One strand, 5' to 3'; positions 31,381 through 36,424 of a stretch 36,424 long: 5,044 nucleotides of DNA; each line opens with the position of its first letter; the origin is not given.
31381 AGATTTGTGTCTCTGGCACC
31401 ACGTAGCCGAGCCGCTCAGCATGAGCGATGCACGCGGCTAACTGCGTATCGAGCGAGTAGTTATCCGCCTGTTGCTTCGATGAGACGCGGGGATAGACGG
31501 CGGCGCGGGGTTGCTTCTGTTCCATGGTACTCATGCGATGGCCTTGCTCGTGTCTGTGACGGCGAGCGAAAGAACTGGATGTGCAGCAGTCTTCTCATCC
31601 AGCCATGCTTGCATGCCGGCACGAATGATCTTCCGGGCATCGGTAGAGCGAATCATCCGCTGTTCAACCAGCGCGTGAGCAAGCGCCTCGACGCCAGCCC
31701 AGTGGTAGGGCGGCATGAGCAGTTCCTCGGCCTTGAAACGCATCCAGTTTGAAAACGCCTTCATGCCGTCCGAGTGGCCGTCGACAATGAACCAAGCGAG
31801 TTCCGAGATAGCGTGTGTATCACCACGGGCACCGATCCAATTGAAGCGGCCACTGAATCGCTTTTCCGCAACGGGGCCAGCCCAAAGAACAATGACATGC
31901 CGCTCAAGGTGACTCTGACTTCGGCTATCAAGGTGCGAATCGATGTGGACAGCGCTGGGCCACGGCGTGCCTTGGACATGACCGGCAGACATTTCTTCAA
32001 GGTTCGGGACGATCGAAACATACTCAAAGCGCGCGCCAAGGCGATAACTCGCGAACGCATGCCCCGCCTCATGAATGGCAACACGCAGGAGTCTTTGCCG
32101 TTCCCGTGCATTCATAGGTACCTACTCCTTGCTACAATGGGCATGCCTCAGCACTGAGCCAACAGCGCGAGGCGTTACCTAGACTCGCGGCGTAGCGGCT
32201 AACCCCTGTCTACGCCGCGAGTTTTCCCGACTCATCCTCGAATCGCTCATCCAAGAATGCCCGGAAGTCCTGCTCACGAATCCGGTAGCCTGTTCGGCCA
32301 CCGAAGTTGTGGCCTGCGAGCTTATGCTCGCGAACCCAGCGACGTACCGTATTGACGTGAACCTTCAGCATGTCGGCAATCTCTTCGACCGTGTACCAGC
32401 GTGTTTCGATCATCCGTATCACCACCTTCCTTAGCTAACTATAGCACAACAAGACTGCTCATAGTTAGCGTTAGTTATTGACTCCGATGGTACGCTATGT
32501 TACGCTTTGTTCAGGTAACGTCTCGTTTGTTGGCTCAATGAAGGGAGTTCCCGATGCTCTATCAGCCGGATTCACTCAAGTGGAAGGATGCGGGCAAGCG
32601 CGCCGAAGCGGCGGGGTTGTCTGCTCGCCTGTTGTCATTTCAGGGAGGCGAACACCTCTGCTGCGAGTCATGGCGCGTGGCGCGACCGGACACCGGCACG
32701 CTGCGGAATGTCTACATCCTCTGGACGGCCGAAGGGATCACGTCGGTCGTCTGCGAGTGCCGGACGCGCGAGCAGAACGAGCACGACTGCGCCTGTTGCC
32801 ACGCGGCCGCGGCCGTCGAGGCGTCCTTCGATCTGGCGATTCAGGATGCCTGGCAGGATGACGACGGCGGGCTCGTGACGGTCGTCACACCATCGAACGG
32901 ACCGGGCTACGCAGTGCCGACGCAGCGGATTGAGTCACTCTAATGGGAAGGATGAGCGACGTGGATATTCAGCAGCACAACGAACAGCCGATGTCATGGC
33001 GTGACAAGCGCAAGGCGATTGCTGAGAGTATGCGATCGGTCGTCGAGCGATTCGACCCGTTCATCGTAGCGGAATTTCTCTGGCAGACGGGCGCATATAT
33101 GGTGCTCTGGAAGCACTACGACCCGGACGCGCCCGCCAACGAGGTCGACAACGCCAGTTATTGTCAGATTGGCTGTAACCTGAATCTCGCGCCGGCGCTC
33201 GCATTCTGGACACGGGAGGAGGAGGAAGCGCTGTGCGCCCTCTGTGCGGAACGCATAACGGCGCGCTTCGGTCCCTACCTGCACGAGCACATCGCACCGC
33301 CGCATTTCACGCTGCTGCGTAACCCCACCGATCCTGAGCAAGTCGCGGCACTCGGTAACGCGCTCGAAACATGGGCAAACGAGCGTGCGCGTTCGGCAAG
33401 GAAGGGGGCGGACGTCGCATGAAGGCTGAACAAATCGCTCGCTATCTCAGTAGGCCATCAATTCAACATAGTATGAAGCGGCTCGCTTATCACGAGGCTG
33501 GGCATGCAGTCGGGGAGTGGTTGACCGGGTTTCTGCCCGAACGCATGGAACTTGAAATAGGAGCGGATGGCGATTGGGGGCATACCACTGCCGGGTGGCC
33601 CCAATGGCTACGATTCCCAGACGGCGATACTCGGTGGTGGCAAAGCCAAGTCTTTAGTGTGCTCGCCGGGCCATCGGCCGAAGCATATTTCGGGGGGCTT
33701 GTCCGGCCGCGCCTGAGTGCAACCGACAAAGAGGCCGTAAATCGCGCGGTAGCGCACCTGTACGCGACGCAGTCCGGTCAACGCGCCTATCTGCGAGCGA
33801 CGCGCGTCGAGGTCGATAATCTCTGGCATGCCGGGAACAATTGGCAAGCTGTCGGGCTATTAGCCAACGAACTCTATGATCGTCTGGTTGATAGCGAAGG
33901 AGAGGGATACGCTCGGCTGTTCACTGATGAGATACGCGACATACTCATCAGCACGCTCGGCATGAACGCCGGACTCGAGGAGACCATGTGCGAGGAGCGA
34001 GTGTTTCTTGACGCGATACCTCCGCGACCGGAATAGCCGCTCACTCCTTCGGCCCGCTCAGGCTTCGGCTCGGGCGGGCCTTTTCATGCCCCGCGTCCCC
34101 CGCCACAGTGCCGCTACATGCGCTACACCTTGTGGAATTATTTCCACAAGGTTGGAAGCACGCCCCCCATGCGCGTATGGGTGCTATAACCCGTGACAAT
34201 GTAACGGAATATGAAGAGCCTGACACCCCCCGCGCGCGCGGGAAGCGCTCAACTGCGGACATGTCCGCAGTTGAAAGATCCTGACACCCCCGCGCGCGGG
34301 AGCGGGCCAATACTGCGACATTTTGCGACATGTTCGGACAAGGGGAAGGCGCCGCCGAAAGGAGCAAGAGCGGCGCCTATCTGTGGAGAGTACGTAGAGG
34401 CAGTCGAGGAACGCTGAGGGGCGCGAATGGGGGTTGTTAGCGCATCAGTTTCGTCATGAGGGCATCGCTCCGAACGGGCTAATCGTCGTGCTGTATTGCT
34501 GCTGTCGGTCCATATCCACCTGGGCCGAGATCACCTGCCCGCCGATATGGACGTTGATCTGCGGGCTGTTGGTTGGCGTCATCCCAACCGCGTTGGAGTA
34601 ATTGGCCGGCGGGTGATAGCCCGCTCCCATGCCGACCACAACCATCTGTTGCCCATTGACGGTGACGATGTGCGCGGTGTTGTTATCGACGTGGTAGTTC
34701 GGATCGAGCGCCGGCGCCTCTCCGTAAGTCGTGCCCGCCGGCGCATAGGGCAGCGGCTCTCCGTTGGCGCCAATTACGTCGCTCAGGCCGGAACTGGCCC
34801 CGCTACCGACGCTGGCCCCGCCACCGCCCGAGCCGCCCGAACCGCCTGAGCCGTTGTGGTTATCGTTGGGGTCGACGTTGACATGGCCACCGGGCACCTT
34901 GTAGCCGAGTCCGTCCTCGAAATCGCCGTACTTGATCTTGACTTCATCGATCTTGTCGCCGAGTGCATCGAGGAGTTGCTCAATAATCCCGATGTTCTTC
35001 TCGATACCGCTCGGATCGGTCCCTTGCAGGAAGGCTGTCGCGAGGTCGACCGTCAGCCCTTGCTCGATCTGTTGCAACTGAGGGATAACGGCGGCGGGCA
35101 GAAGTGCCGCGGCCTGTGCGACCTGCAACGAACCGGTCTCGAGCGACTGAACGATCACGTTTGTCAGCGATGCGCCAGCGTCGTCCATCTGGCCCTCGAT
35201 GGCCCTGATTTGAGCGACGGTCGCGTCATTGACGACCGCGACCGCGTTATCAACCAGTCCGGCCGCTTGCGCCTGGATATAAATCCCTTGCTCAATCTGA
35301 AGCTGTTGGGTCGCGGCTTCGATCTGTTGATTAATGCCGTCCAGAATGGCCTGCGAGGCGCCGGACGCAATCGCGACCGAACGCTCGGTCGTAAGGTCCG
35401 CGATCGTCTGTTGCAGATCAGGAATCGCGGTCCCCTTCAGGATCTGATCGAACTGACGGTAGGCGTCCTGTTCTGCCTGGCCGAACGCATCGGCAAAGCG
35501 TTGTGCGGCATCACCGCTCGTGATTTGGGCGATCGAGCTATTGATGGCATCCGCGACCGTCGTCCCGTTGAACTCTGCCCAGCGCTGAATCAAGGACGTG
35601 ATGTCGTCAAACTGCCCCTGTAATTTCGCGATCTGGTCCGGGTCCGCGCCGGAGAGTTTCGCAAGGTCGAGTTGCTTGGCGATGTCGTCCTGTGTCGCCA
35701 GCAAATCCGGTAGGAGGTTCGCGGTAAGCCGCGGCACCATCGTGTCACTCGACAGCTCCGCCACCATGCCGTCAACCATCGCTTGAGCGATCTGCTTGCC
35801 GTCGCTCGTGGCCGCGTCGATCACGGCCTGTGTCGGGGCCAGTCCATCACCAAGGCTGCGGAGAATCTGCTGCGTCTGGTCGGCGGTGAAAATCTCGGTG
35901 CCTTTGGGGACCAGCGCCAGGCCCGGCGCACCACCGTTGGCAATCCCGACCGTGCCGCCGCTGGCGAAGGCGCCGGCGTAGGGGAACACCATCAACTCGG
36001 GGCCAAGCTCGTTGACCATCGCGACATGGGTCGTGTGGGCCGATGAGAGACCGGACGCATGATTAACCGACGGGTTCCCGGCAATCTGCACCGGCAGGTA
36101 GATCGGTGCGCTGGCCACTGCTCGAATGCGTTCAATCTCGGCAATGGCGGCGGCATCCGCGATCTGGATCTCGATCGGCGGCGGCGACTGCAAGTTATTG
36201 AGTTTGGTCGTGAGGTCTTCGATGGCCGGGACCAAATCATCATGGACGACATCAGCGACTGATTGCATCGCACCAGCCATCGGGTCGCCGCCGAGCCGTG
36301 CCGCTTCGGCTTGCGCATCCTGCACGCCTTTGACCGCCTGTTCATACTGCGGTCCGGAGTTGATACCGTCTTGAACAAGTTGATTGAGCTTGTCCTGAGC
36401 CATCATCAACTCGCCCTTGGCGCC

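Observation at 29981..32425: HTH - metallopeptidase - integrase module built like ImmR/ImmA/Int, but with an FtsH-type (M41-like) peptidase and a serine integrase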

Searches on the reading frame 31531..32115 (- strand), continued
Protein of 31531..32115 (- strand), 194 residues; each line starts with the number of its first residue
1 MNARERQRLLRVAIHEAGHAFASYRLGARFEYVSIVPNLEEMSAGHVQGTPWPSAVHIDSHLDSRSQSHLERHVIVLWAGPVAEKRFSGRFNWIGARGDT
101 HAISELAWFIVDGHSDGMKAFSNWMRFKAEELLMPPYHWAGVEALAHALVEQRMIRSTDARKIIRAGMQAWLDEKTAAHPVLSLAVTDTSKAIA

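Call 95: search_protein_families(library=pfam, alignment_id=A5, max_evalue=0.01)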
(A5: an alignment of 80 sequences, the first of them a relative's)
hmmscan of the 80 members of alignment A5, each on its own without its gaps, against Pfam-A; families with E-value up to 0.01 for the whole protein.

A. member 1, L018:2475-2732:+ (85 aa): 5 families
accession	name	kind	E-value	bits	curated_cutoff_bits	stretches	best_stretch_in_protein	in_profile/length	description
PF01381.28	HTH_3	-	1.5e-09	38.2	23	1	18-71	1-55/55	Helix-turn-helix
PF13560.12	HTH_31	-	5.6e-09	36.6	27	1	17-71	5-61/64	Helix-turn-helix domain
PF13443.12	HTH_26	-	8e-09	36.1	22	1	18-75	2-61/63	Cro/C1-type HTH DNA-binding domain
PF12844.13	HTH_19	-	0.0032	17.8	30.2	1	17-73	3-60/64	Helix-turn-helix domain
PF13384.12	HTH_23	-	0.0073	16.6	24.6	0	6-46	4-37/50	Homeodomain-like domain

B. families by the number of members that match (of 80 scanned): 47 families (the first 25 are shown)
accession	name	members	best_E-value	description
PF12728.13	HTH_17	3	1e-16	Helix-turn-helix domain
PF00589.27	Phage_integrase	2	9.3e-28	Phage integrase family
PF01381.28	HTH_3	2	1.5e-09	Helix-turn-helix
PF13384.12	HTH_23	2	2.1e-06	Homeodomain-like domain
PF21531.3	Rv2175c_wHTH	2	3.9e-06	DNA-binding protein Rv2175c, wHTH domain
PF13551.12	HTH_29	2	0.00053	Winged helix-turn helix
PF10459.15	Peptidase_S46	1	1.8e-202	Peptidase S46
PF03150.19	CCP_MauG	1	3.9e-49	Di-haem cytochrome c peroxidase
PF00884.28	Sulfatase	1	4.6e-47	Sulfatase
PF16257.11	UxaE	1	2.3e-45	tagaturonate epimerase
PF00239.26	Resolvase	1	1.7e-30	Resolvase, N terminal domain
PF13472.12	Lipase_GDSL_2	1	2.5e-25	GDSL-like Lipase/Acylhydrolase family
PF07607.17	DUF1570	1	3.1e-19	Protein of unknown function (DUF1570)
PF00657.28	Lipase_GDSL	1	3.1e-18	GDSL-like Lipase/Acylhydrolase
PF05015.19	HigB-like_toxin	1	1.5e-15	RelE-like toxin of type II toxin-antitoxin system HigB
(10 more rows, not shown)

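Call 97: search_protein_families(library=pfam, proteins=[L023:5632-5859:+, L006:5605-5772:+, L069:4456-4683:+, L072:1684-1941:+, L071:3472-3669:+, L029:1308-1550:+, L048:5657-5935:+, L068:487-825:+, L068:2-490:+, L077:4673-4993:+], max_evalue=0.01)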
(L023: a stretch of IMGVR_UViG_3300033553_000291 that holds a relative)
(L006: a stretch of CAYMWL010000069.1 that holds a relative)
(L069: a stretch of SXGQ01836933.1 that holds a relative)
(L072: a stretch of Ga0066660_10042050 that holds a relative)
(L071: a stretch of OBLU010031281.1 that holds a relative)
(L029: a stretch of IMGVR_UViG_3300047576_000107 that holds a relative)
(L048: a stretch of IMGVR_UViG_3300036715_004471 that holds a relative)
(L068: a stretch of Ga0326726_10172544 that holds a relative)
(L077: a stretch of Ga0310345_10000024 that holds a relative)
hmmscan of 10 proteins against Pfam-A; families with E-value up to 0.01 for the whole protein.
L023:5632-5859:+ (75 aa): 0 families

L006:5605-5772:+ (55 aa): 0 families

L069:4456-4683:+ (75 aa): 0 families

L072:1684-1941:+ (85 aa): 0 families

L071:3472-3669:+ (65 aa): 0 families

L029:1308-1550:+ (80 aa): 0 families

L048:5657-5935:+ (92 aa): 0 families

L068:487-825:+ (112 aa): 0 families

L068:2-490:+ (162 aa): 0 families

L077:4673-4993:+ (106 aa): 0 families

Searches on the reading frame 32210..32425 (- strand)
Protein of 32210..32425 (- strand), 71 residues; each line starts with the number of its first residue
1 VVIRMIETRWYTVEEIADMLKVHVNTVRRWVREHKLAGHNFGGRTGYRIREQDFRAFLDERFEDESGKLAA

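Call 5: search_protein_families(library=pfam, proteins=[window:32210-32425:-], max_evalue=0.1)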
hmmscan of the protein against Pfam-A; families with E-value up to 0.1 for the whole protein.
window:32210-32425:- (71 aa): 22 families
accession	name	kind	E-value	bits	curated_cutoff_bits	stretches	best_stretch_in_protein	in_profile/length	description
PF12728.13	HTH_17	-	1e-16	61.4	27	1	10-61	1-50/51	Helix-turn-helix domain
PF13384.12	HTH_23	-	2.1e-06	27.8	24.6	1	11-34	18-41/50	Homeodomain-like domain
PF21531.3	Rv2175c_wHTH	-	3.9e-06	27.2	27.1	1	9-36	14-41/57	DNA-binding protein Rv2175c, wHTH domain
PF13551.12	HTH_29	-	0.00053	20.5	28.1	1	1-32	3-34/64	Winged helix-turn helix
PF13542.12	HTH_Tnp_ISL3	-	0.00063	19.6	27.4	1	7-34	26-50/51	Helix-turn-helix domain of transposase family ISL3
PF07037.17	YfeC-like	-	0.00068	20.4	22.9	1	12-50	2-40/122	Transcription regulator YfeC-like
PF06056.18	Terminase_5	-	0.001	19.4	20.3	1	11-33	14-36/58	Putative ATPase subunit of terminase (gpP-like)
PF13411.12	MerR_1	-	0.0013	19.3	21.6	1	11-45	1-33/69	MerR HTH family regulatory protein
PF00376.29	MerR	-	0.002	18.3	28.2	1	12-36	1-25/38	MerR family regulatory protein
PF08281.18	Sigma70_r4_2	-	0.0021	18.1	25.7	1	11-31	27-47/54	Sigma-70, region 4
PF08822.17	DUF1804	-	0.008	16.5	29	1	11-40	20-49/164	Protein of unknown function (DUF1804)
PF01527.26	HTH_Tnp_1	-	0.017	15.7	24.1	1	11-38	24-50/75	Transposase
PF13518.12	HTH_28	-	0.019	15.4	25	1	2-33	6-35/52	Helix-turn-helix domain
PF04545.22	Sigma70_r4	-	0.02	14.8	24.1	1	2-29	12-39/50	Sigma-70, region 4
PF08220.18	HTH_DeoR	-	0.026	14.7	21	1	11-38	15-42/57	DeoR-like helix-turn-helix domain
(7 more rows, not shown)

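Call 6: search_protein_families(library=phrogs, proteins=[window:32210-32425:-], max_evalue=0.01)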
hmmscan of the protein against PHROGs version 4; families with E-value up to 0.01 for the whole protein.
window:32210-32425:- (71 aa): 21 families
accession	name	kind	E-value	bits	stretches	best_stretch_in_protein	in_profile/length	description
phrog_66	-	integration and excision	3.1e-11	44.6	1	5-68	88-150/412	excisionase and transcriptional regulator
phrog_6401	-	DNA, RNA and nucleotide metabolism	1.8e-10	41.6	1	10-63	9-61/64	DNA binding protein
phrog_10045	-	DNA, RNA and nucleotide metabolism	8.9e-06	26.5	1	10-57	20-66/74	HTH DNA binding protein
phrog_2474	-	transcription regulation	8.4e-05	23.5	1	5-48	43-88/118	MerR-like transcriptional regulator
phrog_2907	-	integration and excision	0.00079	20.8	1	7-59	3-58/117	excisionase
phrog_141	-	head and packaging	0.00081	19.8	1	11-51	16-55/183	terminase small subunit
phrog_597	-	DNA, RNA and nucleotide metabolism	0.0013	19.7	1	8-36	110-139/200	DNA binding protein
phrog_323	-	transcription regulation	0.0013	19.4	1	11-37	165-191/319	transcriptional regulator, D5-like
phrog_1729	-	unknown function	0.0023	19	1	4-52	86-134/142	-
phrog_151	-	integration and excision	0.0033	17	1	2-39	136-173/582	transposase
phrog_1558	-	unknown function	0.0034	18.3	1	7-33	133-159/178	-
phrog_5751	-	head and packaging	0.0034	17.3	1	11-30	84-103/548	terminase large subunit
phrog_4151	-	DNA, RNA and nucleotide metabolism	0.0044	17.9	1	12-35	22-45/154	DNA binding protein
phrog_57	-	head and packaging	0.0059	17.5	1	8-60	10-61/199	terminase small subunit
phrog_8446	-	DNA, RNA and nucleotide metabolism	0.0061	17.2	1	9-37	27-55/211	HNH endonuclease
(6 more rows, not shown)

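Call 7: search_protein_families(library=ncbifam, proteins=[window:32210-32425:-], max_evalue=0.01)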
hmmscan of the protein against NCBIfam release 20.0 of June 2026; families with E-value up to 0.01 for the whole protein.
window:32210-32425:- (71 aa): 9 families
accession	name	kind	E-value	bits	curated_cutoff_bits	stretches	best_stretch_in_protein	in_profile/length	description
TIGR01764.1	excise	domain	2.7e-13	50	28.8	1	10-58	1-47/49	excisionase family DNA-binding protein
NF047737.1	antiphage_MADS1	equivalog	2.5e-06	27.6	80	1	9-44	2-37/49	methylation-associated defense system helix-turn-helix domain-containing protein MAD1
NF033787.1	HTH_BldC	subfamily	0.00014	21.7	77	1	10-48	2-41/49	BldC family transcriptional regulator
NF033545.0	transpos_IS630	equivalog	0.00065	19.2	100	1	11-38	13-40/299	IS630 family transposase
NF053730.1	TransRegRv1152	equivalog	0.0038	17.2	170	1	8-47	38-78/120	Rv1152 family transcriptional regulator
NF033516.0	transpos_IS3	equivalog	0.0046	16.3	160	1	2-40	6-45/369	IS3 family transposase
NF033546.1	transpos_IS21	equivalog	0.0051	16.4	160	1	10-64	8-63/294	IS21 family transposase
NF033518.0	transpos_IS607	equivalog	0.0065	16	110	1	15-64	2-50/187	IS607 family transposase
NF040522.1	VC1465_fam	subfamily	0.0087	16.1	70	0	12-31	11-30/111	VC1465 family Xer recombination activation factor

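Call 20: search_protein_families(library=padloc, proteins=[window:32210-32425:-], max_evalue=0.01)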
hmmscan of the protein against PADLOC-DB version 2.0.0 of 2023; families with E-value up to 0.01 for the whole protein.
window:32210-32425:- (71 aa): 3 families
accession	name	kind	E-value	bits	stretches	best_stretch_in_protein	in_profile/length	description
PDLC04133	mad1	-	8.2e-11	40.1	1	8-65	3-59/60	mads_1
PDLC01044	Csa3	-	0.0046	14.9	1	4-40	143-179/194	Type I-A associated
PDLC01457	WYL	-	0.0081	13.8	1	9-55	17-64/229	"CAS-I,CAS-II,CAS-III,CAS-IV,CAS-V,CAS-VI; associated_signaling"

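Call 98: search_solved_structures(query=window:32210-32413:-, max_evalue=1)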
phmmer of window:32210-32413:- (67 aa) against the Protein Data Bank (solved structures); distinct sequences matched with E-value up to 1: 5.
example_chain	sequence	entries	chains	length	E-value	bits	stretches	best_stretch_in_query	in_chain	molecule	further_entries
8vd6_A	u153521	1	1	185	0.0028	21.1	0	7-31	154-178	CAP REPEAT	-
6ama_A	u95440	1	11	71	0.0099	19.4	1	8-54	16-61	Putative DNA-binding protein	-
6amk_A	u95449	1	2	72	0.011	19.2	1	7-53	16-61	Putative DNA-binding protein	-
2rn7_A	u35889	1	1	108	0.13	15.8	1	3-42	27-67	IS629 orfA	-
4r6i_A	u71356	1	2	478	0.34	14.5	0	3-28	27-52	Anthrax toxin expression trans-acting positive regulator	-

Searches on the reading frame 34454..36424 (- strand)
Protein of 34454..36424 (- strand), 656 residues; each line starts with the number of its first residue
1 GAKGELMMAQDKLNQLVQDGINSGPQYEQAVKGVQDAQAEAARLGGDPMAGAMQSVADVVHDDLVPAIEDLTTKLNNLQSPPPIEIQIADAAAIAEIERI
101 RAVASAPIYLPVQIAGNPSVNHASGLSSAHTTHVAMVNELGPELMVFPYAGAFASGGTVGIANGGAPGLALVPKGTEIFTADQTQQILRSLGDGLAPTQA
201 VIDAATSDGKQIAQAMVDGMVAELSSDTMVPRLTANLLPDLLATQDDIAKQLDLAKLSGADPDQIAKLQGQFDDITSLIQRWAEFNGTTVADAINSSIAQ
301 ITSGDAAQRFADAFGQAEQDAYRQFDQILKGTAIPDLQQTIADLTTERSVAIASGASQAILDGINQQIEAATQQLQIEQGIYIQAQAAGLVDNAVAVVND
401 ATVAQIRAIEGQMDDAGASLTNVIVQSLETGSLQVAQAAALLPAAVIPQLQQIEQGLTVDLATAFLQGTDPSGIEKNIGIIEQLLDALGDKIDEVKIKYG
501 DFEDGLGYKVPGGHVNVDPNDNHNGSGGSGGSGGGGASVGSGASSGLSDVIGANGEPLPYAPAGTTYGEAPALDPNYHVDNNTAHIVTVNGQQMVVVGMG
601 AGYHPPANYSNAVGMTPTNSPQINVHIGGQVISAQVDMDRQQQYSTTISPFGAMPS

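Call 6: search_protein_families(library=phrogs, proteins=[window:34454-36409:-], max_evalue=0.01)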
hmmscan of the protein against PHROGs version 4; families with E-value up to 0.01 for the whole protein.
window:34454-36409:- (651 aa): 0 families

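Call 7: search_protein_families(library=ncbifam, proteins=[window:34454-36409:-], max_evalue=0.01)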
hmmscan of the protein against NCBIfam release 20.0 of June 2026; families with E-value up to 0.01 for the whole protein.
window:34454-36409:- (651 aa): 0 families

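Call 20: search_protein_families(library=padloc, proteins=[window:34454-36409:-], max_evalue=0.01)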
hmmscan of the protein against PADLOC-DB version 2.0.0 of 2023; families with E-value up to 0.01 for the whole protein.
window:34454-36409:- (651 aa): 0 families

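Call 21: search_protein_families(library=pfam, proteins=[window:34454-36409:-], max_evalue=0.01)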
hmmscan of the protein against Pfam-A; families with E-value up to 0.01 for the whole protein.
window:34454-36409:- (651 aa): 0 families

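Call 76: search_solved_structures(query=window:34454-36424:-, max_evalue=1)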
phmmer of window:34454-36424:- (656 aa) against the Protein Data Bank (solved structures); distinct sequences matched with E-value up to 1: 5.
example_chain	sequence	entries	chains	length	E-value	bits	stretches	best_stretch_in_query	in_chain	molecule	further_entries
5wbs_A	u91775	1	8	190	0.0044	19.1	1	513-546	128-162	Frizzled-7,inhibitor peptide Fz7-21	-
8ztz_B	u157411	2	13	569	0.046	15.8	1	486-592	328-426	Putative AMP-binding enzyme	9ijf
9mla_D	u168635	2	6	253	0.099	14.7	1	500-536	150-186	Transmembrane protein,Fibritin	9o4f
6akv_A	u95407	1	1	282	0.53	12.3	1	455-546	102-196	LysB4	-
4v93_C1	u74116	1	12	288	0.62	12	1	518-591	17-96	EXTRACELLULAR HEMOGLOBIN LINKER L2 SUBUNIT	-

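Call 77: find_homologous_proteins(query=window:34454-36424:-, max_evalue=0.001)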
Query window:34454-36424:- (656 aa): 2 proteins with E <= 0.001 among 8000 candidates.
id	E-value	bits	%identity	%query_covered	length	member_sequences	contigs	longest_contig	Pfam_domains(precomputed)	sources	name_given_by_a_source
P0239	3.0e-67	246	58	33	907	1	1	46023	PF20155.5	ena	-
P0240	2.3e-60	223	50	3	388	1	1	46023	-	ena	-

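Call 78: find_encoding_contigs(protein=P0239, flank=10000, max_places=1)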
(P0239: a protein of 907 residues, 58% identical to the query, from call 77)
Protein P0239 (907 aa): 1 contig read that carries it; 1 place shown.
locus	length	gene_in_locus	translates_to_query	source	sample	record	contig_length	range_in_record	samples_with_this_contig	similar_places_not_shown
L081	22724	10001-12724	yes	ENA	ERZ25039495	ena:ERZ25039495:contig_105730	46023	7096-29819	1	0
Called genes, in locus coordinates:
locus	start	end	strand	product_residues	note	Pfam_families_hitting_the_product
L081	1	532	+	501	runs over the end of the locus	-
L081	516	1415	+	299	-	-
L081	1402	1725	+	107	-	-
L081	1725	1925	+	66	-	-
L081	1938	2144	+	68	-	-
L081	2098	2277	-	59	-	-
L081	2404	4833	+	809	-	PF25209:Phage_capsid_4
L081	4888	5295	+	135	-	-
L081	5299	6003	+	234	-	-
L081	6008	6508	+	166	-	-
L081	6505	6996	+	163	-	-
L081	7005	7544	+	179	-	PF13489:Methyltransf_23, PF08241:Methyltransf_11 (weak), PF08242:Methyltransf_12 (weak)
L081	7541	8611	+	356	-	PF13524:Glyco_trans_1_2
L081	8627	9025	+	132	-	-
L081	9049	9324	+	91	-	-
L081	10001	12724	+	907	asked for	PF20155:TMP_3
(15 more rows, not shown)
